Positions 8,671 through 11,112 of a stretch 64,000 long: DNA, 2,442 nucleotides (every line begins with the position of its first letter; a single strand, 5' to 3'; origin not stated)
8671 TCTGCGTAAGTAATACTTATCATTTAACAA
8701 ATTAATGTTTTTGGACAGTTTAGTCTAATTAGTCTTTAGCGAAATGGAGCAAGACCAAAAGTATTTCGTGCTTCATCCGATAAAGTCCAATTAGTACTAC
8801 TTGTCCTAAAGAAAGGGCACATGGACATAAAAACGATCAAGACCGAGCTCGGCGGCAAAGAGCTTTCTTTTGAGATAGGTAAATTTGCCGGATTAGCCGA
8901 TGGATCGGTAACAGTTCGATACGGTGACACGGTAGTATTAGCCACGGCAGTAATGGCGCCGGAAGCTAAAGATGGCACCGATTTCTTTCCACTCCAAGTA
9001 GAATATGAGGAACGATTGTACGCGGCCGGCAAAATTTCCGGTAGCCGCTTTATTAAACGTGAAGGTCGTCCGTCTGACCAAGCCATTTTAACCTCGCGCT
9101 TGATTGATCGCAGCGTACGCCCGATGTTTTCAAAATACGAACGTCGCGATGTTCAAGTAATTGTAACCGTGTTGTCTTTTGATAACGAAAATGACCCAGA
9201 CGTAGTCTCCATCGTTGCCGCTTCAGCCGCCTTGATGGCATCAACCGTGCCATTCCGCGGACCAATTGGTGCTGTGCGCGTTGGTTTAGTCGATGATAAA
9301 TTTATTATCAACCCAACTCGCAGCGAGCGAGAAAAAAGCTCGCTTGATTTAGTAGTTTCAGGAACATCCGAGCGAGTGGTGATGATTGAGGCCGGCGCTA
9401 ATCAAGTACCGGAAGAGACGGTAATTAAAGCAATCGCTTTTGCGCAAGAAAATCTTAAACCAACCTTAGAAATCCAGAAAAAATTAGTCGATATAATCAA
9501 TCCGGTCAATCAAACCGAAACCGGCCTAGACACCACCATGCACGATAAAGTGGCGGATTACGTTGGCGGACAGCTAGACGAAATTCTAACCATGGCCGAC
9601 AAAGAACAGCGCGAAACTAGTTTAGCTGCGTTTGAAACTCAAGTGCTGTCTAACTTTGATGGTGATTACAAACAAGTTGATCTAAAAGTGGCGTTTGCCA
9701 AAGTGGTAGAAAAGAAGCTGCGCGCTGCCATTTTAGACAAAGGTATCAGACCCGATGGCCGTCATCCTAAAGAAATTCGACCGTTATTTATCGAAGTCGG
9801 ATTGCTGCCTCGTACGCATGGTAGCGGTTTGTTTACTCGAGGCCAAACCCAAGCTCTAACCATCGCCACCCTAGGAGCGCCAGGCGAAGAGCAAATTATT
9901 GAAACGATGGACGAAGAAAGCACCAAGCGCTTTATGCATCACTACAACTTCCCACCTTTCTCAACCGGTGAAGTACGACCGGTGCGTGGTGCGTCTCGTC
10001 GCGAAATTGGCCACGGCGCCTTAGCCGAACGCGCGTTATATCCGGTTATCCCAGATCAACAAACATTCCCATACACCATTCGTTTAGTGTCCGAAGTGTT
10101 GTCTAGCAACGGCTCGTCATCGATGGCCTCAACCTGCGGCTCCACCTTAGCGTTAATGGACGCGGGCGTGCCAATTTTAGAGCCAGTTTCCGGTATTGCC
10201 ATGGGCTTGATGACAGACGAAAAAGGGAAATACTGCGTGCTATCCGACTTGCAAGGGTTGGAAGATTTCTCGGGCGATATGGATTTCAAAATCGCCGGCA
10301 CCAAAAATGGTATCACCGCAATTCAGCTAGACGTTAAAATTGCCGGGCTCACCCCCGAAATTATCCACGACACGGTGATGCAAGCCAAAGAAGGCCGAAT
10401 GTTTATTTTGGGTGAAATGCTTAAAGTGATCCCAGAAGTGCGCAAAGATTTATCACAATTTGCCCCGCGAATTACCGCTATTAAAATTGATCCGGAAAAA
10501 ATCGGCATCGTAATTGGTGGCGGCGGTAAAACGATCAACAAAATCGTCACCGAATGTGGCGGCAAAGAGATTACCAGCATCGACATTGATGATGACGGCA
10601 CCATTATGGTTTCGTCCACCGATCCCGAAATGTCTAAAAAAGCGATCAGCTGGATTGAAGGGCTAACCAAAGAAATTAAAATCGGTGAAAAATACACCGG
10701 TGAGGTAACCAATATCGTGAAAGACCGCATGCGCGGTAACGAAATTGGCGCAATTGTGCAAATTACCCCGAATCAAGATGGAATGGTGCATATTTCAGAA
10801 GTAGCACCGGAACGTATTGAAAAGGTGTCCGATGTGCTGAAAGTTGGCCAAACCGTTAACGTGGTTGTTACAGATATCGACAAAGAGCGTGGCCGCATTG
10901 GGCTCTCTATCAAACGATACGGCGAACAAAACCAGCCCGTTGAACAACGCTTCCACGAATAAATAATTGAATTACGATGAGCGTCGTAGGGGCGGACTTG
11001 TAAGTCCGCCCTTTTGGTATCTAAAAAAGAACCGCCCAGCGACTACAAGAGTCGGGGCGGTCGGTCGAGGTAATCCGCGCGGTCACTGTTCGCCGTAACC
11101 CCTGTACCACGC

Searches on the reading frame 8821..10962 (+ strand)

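Call 92: search_protein_families(library=pfam, proteins=[window:8821-10962:+], max_evalue=0.001)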
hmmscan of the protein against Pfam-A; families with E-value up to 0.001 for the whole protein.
window:8821-10962:+ (713 aa): 5 families
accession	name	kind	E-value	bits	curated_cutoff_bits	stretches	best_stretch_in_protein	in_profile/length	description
PF01138.27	RNase_PH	-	1.2e-58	197.6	25.5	2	13-144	3-130/130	3' exoribonuclease family, domain 1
PF03725.20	RNase_PH_C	-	3.9e-23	81.6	20.8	2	147-210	1-66/67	3' exoribonuclease family, domain 2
PF00575.29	S1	-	5e-16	59.3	22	1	619-698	2-74/74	S1 RNA binding domain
PF03726.19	PNPase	-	4.4e-10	40.3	24.6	1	240-315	2-81/81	Polyribonucleotide nucleotidyltransferase, RNA binding domain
PF00013.35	KH_1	-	9.4e-06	25.7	21.5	1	554-613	4-65/66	KH domain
